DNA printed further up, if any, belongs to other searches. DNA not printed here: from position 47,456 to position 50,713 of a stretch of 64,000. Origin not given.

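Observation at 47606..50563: GT4-GT4-DUF218 tri-domain fusion protein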

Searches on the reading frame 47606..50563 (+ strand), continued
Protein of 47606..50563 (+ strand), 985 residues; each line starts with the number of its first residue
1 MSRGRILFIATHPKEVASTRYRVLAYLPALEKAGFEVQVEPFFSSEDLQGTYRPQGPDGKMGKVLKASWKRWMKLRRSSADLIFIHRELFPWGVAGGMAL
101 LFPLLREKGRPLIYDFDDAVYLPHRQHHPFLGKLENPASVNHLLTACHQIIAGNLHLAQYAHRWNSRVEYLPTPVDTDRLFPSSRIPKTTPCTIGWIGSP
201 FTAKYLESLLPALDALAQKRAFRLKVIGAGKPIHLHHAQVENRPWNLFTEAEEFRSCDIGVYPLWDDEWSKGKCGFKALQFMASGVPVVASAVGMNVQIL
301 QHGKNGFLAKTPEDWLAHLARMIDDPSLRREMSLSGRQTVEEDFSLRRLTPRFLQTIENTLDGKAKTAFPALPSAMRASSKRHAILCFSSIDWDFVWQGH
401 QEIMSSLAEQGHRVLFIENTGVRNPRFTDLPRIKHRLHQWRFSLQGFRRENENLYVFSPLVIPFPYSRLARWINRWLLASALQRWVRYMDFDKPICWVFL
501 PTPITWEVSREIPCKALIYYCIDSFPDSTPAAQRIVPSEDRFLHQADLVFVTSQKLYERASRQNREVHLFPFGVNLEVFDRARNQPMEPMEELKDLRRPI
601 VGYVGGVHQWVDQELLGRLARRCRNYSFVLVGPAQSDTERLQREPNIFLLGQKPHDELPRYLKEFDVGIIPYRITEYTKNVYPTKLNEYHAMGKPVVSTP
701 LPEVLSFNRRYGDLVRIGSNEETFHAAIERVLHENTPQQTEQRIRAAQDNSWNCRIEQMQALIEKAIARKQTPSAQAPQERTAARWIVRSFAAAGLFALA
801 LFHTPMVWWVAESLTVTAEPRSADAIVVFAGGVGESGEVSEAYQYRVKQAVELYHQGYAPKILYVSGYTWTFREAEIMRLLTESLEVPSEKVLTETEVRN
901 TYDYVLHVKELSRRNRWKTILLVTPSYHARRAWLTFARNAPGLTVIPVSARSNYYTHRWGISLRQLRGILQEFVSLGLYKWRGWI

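Call 9: find_homologous_proteins(query=window:47606-50560:+, max_evalue=1e-10)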
Query window:47606-50560:+ (985 aa): 1330 proteins with E <= 1e-10 among 8000 candidates; the best 120 are listed.
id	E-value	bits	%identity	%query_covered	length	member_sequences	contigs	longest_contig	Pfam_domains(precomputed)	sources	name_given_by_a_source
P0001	0.0e+0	2311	100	100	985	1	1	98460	PF00534.27,PF13524.13,PF02698.24,PF13439.13,PF13692.13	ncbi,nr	ncbi:MAG: glycosyltransferase [Candidatus Omnitrophica bacterium]|nr:glycosyltransferase [Candidatus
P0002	0.0e+0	1377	60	100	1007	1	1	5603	PF00534.27,PF13524.13,PF02698.24,PF13439.13,PF13692.13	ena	-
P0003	0.0e+0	1339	60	100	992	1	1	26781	PF00534.27,PF13524.13,PF02698.24,PF13692.13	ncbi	-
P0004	0.0e+0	1257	56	100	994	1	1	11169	PF00534.27,PF13524.13,PF02698.24,PF13692.13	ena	-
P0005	0.0e+0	1240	57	100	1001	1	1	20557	PF00534.27,PF13524.13,PF02698.24,PF13439.13,PF13692.13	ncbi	-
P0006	0.0e+0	1240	55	100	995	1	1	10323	PF00534.27,PF13524.13,PF02698.24,PF13439.13,PF13692.13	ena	-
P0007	0.0e+0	1233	56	100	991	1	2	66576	PF00534.27,PF13524.13,PF02698.24,PF13439.13,PF13692.13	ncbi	-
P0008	0.0e+0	1229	56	100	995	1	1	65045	PF00534.27,PF13524.13,PF02698.24,PF13439.13,PF13692.13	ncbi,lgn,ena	-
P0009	0.0e+0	1223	55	100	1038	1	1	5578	PF00534.27,PF13524.13,PF02698.24,PF13692.13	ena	-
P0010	0.0e+0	1199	55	100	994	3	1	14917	PF00534.27,PF13524.13,PF02698.24,PF13692.13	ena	-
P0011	0.0e+0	1194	55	100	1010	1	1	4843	PF00534.27,PF13524.13,PF02698.24,PF13692.13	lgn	-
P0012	0.0e+0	1194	54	100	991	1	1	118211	PF00534.27,PF13524.13,PF02698.24,PF13692.13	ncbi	-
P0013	0.0e+0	1178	61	85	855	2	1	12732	PF00534.27,PF13524.13,PF13439.13,PF13692.13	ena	-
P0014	0.0e+0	1176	54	100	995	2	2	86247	PF00534.27,PF13579.13,PF13524.13,PF02698.24,PF13439.13,PF13692.13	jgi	-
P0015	0.0e+0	1165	54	100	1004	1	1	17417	PF00534.27,PF13524.13,PF02698.24,PF13692.13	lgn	-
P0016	0.0e+0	1079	52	98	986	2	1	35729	PF00534.27,PF13579.13,PF13524.13,PF02698.24,PF13439.13,PF13692.13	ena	-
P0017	0.0e+0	1065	50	100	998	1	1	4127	PF00534.27,PF13524.13,PF02698.24,PF13692.13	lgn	-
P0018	0.0e+0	1056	51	98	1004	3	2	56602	PF00534.27,PF13524.13,PF02698.24,PF13439.13,PF13692.13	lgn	-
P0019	0.0e+0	1054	50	100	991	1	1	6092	PF00534.27,PF13524.13,PF02698.24,PF13692.13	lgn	-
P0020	0.0e+0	1052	50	100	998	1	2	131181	PF00534.27,PF13524.13,PF02698.24,PF13692.13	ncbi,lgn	-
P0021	0.0e+0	1052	50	98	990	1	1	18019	PF00534.27,PF13524.13,PF02698.24,PF13439.13,PF13692.13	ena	-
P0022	0.0e+0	1042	51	98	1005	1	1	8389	PF00534.27,PF13524.13,PF02698.24,PF13439.13,PF13692.13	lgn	-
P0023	6.7e-298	1009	48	100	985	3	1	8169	PF00534.27,PF13524.13,PF02698.24,PF13692.13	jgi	-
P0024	2.0e-295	1001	48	98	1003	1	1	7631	PF00534.27,PF13524.13,PF02698.24,PF13692.13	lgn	-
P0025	1.5e-289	981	49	98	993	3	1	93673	PF00534.27,PF13524.13,PF02698.24,PF13439.13,PF13692.13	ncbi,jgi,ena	-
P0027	3.2e-249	848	61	61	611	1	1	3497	PF00534.27,PF02698.24,PF13692.13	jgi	jgi:uncharacterized SAM-binding protein YcdF (DUF218 family)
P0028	6.3e-247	840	60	61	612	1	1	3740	PF02698.24,PF13692.13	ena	-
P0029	1.6e-244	832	43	98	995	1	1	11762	PF00534.27,PF13524.13,PF02698.24,PF13692.13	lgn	-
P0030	8.7e-244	830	41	99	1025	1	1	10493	PF00534.27,PF13579.13,PF13524.13,PF02698.24,PF13439.13,PF13692.13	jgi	jgi:glycosyltransferase involved in cell wall biosynthesis/uncharacterized SAM-binding protein YcdF 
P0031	6.0e-239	814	61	62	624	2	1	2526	PF00534.27,PF02698.24,PF13692.13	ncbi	-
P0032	8.7e-234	797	59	61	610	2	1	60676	PF02698.24,PF13692.13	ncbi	-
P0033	7.6e-227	774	58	61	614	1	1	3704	PF00534.27,PF02698.24,PF13692.13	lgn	-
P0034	9.4e-227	773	58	61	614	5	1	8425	PF00534.27,PF02698.24,PF13692.13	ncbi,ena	-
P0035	4.4e-226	771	56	61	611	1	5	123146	PF00534.27,PF02698.24,PF13692.13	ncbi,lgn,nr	ncbi:MAG: YdcF family protein [Candidatus Omnitrophica bacterium]|nr:YdcF family protein [Candidatus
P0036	1.4e-225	769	57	61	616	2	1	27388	PF00534.27,PF02698.24,PF13692.13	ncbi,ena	-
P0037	9.4e-224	763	56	61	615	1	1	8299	PF00534.27,PF13524.13,PF02698.24,PF13692.13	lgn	-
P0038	5.4e-223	761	56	61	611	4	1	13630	PF00534.27,PF13579.13,PF02698.24,PF13692.13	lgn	-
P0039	6.2e-223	761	56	61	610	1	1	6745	PF00534.27,PF13579.13,PF02698.24,PF13692.13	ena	-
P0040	3.6e-221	755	56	61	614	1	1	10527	PF00534.27,PF02698.24,PF13692.13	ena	-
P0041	8.0e-221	754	57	61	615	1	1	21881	PF00534.27,PF02698.24,PF13692.13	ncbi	-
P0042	2.2e-214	732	54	62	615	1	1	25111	PF00534.27,PF02698.24,PF13692.13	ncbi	-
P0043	1.3e-207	710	51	62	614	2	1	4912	PF00534.27,PF02698.24,PF13692.13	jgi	jgi:uncharacterized SAM-binding protein YcdF (DUF218 family)/glycosyltransferase involved in cell wa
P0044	1.2e-206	707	50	64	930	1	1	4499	PF00534.27,PF01522.27,PF13524.13,PF02698.24,PF13692.13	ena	-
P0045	1.3e-206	707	53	61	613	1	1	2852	PF00534.27,PF02698.24,PF13692.13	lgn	-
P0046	3.5e-206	705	52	61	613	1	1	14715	PF00534.27,PF02698.24,PF13439.13,PF13692.13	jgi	jgi:uncharacterized SAM-binding protein YcdF (DUF218 family)/glycosyltransferase involved in cell wa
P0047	5.4e-206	705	51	62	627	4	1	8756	PF00534.27,PF02698.24,PF13692.13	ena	-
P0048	2.4e-205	703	53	61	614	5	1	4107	PF00534.27,PF02698.24,PF13692.13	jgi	-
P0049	2.8e-205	702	54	61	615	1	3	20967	PF00534.27,PF13524.13,PF02698.24,PF13692.13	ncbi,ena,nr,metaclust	ncbi:MAG: hypothetical protein A3C53_08895 [Omnitrophica WOR_2 bacterium RIFCSPHIGHO2_02_FULL_68_15]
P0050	3.3e-204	699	52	61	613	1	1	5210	PF00534.27,PF13524.13,PF02698.24,PF13692.13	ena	-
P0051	7.0e-204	698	50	62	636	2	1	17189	PF00534.27,PF13524.13,PF02698.24,PF13692.13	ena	-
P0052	1.4e-203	697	51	62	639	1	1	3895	PF00534.27,PF13524.13,PF02698.24,PF13692.13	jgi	jgi:uncharacterized SAM-binding protein YcdF (DUF218 family)/glycosyltransferase involved in cell wa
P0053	2.1e-203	696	49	61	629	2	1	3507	PF00534.27,PF02698.24,PF13692.13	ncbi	-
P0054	2.6e-203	696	51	62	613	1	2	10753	PF00534.27,PF13524.13,PF02698.24,PF13692.13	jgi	jgi:uncharacterized SAM-binding protein YcdF (DUF218 family)/glycosyltransferase involved in cell wa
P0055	3.0e-203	696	53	61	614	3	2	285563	PF00534.27,PF02698.24,PF13692.13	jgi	jgi:uncharacterized SAM-binding protein YcdF (DUF218 family)/glycosyltransferase involved in cell wa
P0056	5.2e-203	695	53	61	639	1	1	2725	PF00534.27,PF02698.24,PF13692.13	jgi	jgi:uncharacterized SAM-binding protein YcdF (DUF218 family)/glycosyltransferase involved in cell wa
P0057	6.9e-203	694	51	62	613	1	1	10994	PF00534.27,PF13524.13,PF02698.24,PF13692.13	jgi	jgi:uncharacterized SAM-binding protein YcdF (DUF218 family)/glycosyltransferase involved in cell wa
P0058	1.0e-202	694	50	61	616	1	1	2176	PF00534.27,PF02698.24,PF13692.13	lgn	-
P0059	1.5e-202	693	51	61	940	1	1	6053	PF00534.27,PF01522.27,PF02698.24,PF13692.13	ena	-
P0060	1.6e-202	693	52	61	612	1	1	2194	PF00534.27,PF13524.13,PF02698.24,PF13692.13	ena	-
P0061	1.6e-202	693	52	61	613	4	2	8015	PF00534.27,PF13524.13,PF02698.24,PF13692.13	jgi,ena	-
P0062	1.2e-201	690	50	63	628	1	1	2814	PF00534.27,PF13524.13,PF02698.24,PF13692.13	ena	-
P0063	1.9e-201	690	50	61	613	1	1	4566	PF00534.27,PF02698.24,PF13439.13,PF13692.13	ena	-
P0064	2.1e-201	689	52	62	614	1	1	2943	PF00534.27,PF02698.24,PF13692.13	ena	-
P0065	2.3e-201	689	50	62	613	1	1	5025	PF00534.27,PF02698.24,PF13692.13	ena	-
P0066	2.4e-201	689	51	61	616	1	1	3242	PF00534.27,PF02698.24,PF13692.13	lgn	-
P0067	3.5e-201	689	52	61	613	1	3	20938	PF00534.27,PF13524.13,PF02698.24,PF13692.13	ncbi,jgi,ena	-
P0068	3.6e-201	689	52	61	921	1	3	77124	PF13847.13,PF13489.13,PF00534.27,PF13649.13,PF13524.13,PF02698.24,PF08241.19,PF08242.19,PF13692.13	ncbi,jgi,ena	-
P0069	5.4e-201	688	50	62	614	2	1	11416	PF00534.27,PF02698.24,PF13692.13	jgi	jgi:uncharacterized SAM-binding protein YcdF (DUF218 family)/glycosyltransferase involved in cell wa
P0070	7.0e-201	688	50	62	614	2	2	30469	PF00534.27,PF13524.13,PF02698.24,PF13692.13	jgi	jgi:uncharacterized SAM-binding protein YcdF (DUF218 family)/glycosyltransferase involved in cell wa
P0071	8.4e-201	687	49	63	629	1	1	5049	PF00534.27,PF02698.24,PF13692.13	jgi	jgi:uncharacterized SAM-binding protein YcdF (DUF218 family)/glycosyltransferase involved in cell wa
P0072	8.6e-201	687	49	62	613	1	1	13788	PF00534.27,PF02698.24,PF13439.13,PF13692.13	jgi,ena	-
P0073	1.8e-200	686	50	62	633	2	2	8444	PF00534.27,PF02698.24,PF13692.13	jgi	jgi:uncharacterized SAM-binding protein YcdF (DUF218 family)/glycosyltransferase involved in cell wa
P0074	1.9e-200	686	52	61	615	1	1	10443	PF00534.27,PF02698.24,PF13439.13,PF13692.13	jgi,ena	-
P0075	2.2e-200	686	52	62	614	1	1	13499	PF00534.27,PF13524.13,PF02698.24,PF13439.13,PF13692.13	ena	-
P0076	2.2e-200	686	51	61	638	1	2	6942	PF00534.27,PF02698.24,PF13692.13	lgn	-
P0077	2.5e-200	686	51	61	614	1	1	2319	PF00534.27,PF13524.13,PF02698.24,PF13692.13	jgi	jgi:uncharacterized SAM-binding protein YcdF (DUF218 family)/glycosyltransferase involved in cell wa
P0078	3.6e-200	685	51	61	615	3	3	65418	PF00534.27,PF02698.24,PF13692.13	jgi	jgi:uncharacterized SAM-binding protein YcdF (DUF218 family)/glycosyltransferase involved in cell wa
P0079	4.8e-200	685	51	62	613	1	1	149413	PF00534.27,PF02698.24,PF13439.13,PF13692.13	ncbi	-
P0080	5.1e-200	685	49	63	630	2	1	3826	PF00534.27,PF02698.24,PF13692.13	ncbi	-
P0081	5.8e-200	685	50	62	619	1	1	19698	PF00534.27,PF13524.13,PF02698.24,PF13692.13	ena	-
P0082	6.3e-200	685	50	62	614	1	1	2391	PF00534.27,PF02698.24,PF13692.13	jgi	jgi:uncharacterized SAM-binding protein YcdF (DUF218 family)/glycosyltransferase involved in cell wa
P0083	1.0e-199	684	51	61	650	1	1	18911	PF00534.27,PF13524.13,PF02698.24,PF13692.13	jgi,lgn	-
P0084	1.2e-199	684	51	62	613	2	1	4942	PF00534.27,PF02698.24,PF13439.13,PF13692.13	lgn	-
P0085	1.2e-199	684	51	61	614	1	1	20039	PF00534.27,PF13524.13,PF02698.24,PF13692.13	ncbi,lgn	-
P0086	1.3e-199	684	51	61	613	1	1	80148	PF00534.27,PF02698.24,PF13692.13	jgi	jgi:uncharacterized SAM-binding protein YcdF (DUF218 family)/glycosyltransferase involved in cell wa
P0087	1.5e-199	683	51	62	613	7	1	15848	PF02698.24,PF13439.13,PF13692.13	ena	-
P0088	1.5e-199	683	51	62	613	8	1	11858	PF00534.27,PF13524.13,PF02698.24,PF13692.13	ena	-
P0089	1.7e-199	683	50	61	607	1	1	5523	PF00534.27,PF13524.13,PF02698.24,PF13692.13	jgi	jgi:uncharacterized SAM-binding protein YcdF (DUF218 family)/glycosyltransferase involved in cell wa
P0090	2.0e-199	683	49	62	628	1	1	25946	PF00534.27,PF02698.24,PF13692.13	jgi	jgi:uncharacterized SAM-binding protein YcdF (DUF218 family)/glycosyltransferase involved in cell wa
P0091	2.2e-199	683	50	62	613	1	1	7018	PF02698.24,PF13692.13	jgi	jgi:uncharacterized SAM-binding protein YcdF (DUF218 family)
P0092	2.5e-199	683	51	62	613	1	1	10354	PF00534.27,PF02698.24,PF13439.13,PF13692.13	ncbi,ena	-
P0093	3.4e-199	682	50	62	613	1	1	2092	PF00534.27,PF13524.13,PF02698.24,PF13692.13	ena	-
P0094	3.6e-199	682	49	61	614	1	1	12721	PF00534.27,PF02698.24,PF13692.13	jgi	jgi:uncharacterized SAM-binding protein YcdF (DUF218 family)/glycosyltransferase involved in cell wa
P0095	3.8e-199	682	51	61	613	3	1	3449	PF00534.27,PF02698.24,PF13692.13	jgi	-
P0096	4.0e-199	682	51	62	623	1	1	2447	PF00534.27,PF02698.24,PF13692.13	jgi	jgi:uncharacterized SAM-binding protein YcdF (DUF218 family)/glycosyltransferase involved in cell wa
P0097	4.9e-199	682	50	61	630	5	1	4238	PF00534.27,PF02698.24,PF13692.13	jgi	jgi:uncharacterized SAM-binding protein YcdF (DUF218 family)/glycosyltransferase involved in cell wa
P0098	5.4e-199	681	51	61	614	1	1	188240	PF00534.27,PF02698.24,PF13692.13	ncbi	-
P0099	5.7e-199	681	49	61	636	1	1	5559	PF00534.27,PF13524.13,PF02698.24,PF13692.13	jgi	jgi:uncharacterized SAM-binding protein YcdF (DUF218 family)/glycosyltransferase involved in cell wa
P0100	6.0e-199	681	50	61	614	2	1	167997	PF00534.27,PF02698.24,PF13692.13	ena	-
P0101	6.5e-199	681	50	62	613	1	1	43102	PF00534.27,PF13524.13,PF02698.24,PF13692.13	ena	-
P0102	6.9e-199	681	51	62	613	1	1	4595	PF13579.13,PF02698.24,PF13439.13,PF13692.13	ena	-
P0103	8.3e-199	681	51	61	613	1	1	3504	PF00534.27,PF02698.24,PF13692.13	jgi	jgi:uncharacterized SAM-binding protein YcdF (DUF218 family)/glycosyltransferase involved in cell wa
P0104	8.6e-199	681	50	62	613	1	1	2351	PF00534.27,PF13524.13,PF02698.24,PF13692.13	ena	-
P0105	8.9e-199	681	53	61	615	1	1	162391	PF00534.27,PF13524.13,PF02698.24,PF13692.13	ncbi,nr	ncbi:MAG: YdcF family protein [Candidatus Omnitrophica bacterium]|nr:YdcF family protein [Candidatus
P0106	9.7e-199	681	50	62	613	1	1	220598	PF00534.27,PF02698.24,PF13439.13,PF13692.13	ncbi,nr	ncbi:MAG: ElyC/SanA/YdcF family protein [Acidobacteriota bacterium]|nr:ElyC/SanA/YdcF family protein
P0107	9.9e-199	681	50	62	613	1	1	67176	PF00534.27,PF13524.13,PF02698.24,PF13439.13,PF13692.13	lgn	-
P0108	1.1e-198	680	50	64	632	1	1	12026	PF00534.27,PF02698.24,PF13692.13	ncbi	-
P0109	1.1e-198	680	50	61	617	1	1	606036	PF00534.27,PF13524.13,PF02698.24,PF13692.13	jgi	-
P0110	1.2e-198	680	49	62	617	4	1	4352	PF00534.27,PF13579.13,PF02698.24,PF13692.13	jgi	jgi:uncharacterized SAM-binding protein YcdF (DUF218 family)/glycosyltransferase involved in cell wa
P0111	1.2e-198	680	51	62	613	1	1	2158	PF00534.27,PF13524.13,PF02698.24,PF13692.13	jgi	jgi:uncharacterized SAM-binding protein YcdF (DUF218 family)/glycosyltransferase involved in cell wa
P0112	1.2e-198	680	50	62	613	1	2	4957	PF00534.27,PF13524.13,PF02698.24,PF13692.13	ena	-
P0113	1.5e-198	680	51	61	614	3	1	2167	PF00534.27,PF02698.24,PF13692.13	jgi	jgi:uncharacterized SAM-binding protein YcdF (DUF218 family)/glycosyltransferase involved in cell wa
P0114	1.7e-198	680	49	61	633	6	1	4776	PF00534.27,PF02698.24,PF13692.13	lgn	-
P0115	1.7e-198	680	51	61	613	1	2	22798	PF00534.27,PF02698.24,PF13692.13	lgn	-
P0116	1.8e-198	680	50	62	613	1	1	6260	PF00534.27,PF02698.24,PF13692.13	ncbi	-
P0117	1.9e-198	680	51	62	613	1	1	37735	PF00534.27,PF13524.13,PF02698.24,PF13692.13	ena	-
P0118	1.9e-198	680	50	61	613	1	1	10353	PF00534.27,PF02698.24,PF13692.13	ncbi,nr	ncbi:MAG: hypothetical protein AUF76_14460 [Acidobacteria bacterium 13_1_20CM_2_65_9]|nr:MAG: hypoth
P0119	2.0e-198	680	52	61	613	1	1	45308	PF00534.27,PF13524.13,PF02698.24,PF13692.13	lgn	-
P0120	2.0e-198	680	50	61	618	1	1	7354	PF00534.27,PF02698.24,PF13692.13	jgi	jgi:uncharacterized SAM-binding protein YcdF (DUF218 family)/glycosyltransferase involved in cell wa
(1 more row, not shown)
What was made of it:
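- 47606..50563 (+): Whole gene: 985-aa GT / GT / TM / DUF218 protein (stop codon at 50561-50563). It is 100% identical to an NCBI protein of a Candidatus Omnitrophica MAG (P0001, call 9).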

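Call 19: find_encoding_contigs(protein=P0035, flank=10000, max_places=2)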
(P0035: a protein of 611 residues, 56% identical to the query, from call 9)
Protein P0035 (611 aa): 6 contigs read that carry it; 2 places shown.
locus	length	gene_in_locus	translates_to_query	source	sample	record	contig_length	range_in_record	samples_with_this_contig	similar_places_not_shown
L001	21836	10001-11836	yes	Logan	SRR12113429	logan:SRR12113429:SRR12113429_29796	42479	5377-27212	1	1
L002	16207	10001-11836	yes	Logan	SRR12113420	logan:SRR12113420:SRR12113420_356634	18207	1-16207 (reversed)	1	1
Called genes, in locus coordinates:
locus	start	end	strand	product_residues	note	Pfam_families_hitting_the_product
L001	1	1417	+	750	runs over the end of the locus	PF00535:Glycos_transf_2, PF10111:Glyco_tranf_2_2, PF13641:Glyco_tranf_2_3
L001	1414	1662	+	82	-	-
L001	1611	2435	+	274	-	PF00483:NTP_transferase, PF12804:NTP_transf_3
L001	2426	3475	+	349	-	PF01073:3Beta_HSD, PF01370:Epimerase, PF02719:Polysacc_synt_2, PF04321:RmlD_sub_bind, PF05368:NmrA (weak), PF07993:NAD_binding_4 (weak), PF16363:GDP_Man_Dehyd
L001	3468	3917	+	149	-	PF00908:dTDP_sugar_isom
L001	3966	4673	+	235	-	PF00535:Glycos_transf_2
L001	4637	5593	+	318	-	PF13489:Methyltransf_23, PF07021:MetW, PF08241:Methyltransf_11, PF08242:Methyltransf_12, PF13649:Methyltransf_25, PF13847:Methyltransf_31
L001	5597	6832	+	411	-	PF13231:PMT_2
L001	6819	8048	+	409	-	PF08421:Methyltransf_13, PF13489:Methyltransf_23, PF08241:Methyltransf_11, PF08242:Methyltransf_12, PF13649:Methyltransf_25 (weak), PF08484:Methyltransf_14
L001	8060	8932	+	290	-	PF01370:Epimerase, PF04321:RmlD_sub_bind, PF16363:GDP_Man_Dehyd (weak)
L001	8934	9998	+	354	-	PF00535:Glycos_transf_2, PF13641:Glyco_tranf_2_3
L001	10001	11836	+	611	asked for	PF00534:Glycos_transf_1, PF13692:Glyco_trans_1_4, PF02698:DUF218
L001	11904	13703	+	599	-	PF13522:GATase_6, PF13537:GATase_7, PF00733:Asn_synthase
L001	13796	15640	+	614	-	PF00664:ABC_membrane, PF00005:ABC_tran, PF02463:SMC_N (faint)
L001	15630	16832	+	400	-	PF13428:TPR_14 (faint)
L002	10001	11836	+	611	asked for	PF00534:Glycos_transf_1, PF13692:Glyco_trans_1_4, PF02698:DUF218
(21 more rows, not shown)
